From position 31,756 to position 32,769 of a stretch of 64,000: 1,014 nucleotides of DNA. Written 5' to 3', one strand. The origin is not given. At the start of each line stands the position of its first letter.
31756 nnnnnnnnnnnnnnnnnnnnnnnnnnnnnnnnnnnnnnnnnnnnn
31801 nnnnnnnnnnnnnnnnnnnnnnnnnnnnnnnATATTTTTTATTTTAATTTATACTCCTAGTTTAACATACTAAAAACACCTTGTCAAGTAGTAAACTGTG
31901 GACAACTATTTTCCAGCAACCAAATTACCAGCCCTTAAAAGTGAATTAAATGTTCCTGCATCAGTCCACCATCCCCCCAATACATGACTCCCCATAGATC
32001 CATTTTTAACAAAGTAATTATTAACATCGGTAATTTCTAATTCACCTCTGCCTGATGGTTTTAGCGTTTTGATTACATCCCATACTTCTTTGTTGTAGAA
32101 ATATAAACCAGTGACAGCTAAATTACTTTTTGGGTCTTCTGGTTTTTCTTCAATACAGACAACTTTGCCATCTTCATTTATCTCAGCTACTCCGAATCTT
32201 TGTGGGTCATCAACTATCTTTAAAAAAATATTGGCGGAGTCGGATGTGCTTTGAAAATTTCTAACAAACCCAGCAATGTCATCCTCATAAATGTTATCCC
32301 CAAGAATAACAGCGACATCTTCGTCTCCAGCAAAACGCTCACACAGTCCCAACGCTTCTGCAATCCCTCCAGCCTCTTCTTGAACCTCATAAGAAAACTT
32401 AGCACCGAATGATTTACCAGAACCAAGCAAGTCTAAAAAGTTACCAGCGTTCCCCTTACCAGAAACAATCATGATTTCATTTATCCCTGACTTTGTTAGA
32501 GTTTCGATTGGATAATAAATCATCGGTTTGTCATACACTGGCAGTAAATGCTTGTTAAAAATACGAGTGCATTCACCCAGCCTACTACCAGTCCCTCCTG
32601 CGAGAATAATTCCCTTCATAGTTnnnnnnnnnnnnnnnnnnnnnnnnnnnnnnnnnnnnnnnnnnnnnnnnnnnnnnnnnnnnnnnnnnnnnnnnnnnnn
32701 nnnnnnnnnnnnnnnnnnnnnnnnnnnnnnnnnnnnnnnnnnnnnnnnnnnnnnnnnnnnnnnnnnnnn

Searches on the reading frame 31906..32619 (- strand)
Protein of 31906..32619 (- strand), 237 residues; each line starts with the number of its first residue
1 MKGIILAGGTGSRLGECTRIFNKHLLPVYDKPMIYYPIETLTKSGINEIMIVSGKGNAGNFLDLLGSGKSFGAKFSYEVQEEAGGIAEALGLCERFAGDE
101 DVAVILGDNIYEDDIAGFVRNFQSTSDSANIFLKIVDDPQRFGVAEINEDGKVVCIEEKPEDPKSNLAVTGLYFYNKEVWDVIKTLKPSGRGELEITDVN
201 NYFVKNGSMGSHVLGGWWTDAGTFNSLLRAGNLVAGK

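Call 10: search_protein_families(library=pfam, proteins=[window:31906-32619:-], max_evalue=0.01)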
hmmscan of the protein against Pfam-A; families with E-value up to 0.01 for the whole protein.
window:31906-32619:- (237 aa): 3 families
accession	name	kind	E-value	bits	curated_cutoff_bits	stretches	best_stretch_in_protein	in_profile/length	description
PF00483.29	NTP_transferase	-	9.7e-57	192.8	21.2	1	2-232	1-240/245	Nucleotidyl transferase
PF12804.13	NTP_transf_3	-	7.5e-12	46.2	27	1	3-127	1-116/160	MobA-like NTP transferase domain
PF02348.25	CTP_transf_3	-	0.0056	16.9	22.6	1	18-53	11-46/217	Cytidylyltransferase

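Call 11: search_protein_families(library=phrogs, proteins=[window:31906-32619:-], max_evalue=0.01)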
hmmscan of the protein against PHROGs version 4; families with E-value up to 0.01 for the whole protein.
window:31906-32619:- (237 aa): 1 family
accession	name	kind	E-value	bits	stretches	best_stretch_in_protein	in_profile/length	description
phrog_3980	-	unknown function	3.5e-59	201.7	1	1-234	3-247/495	-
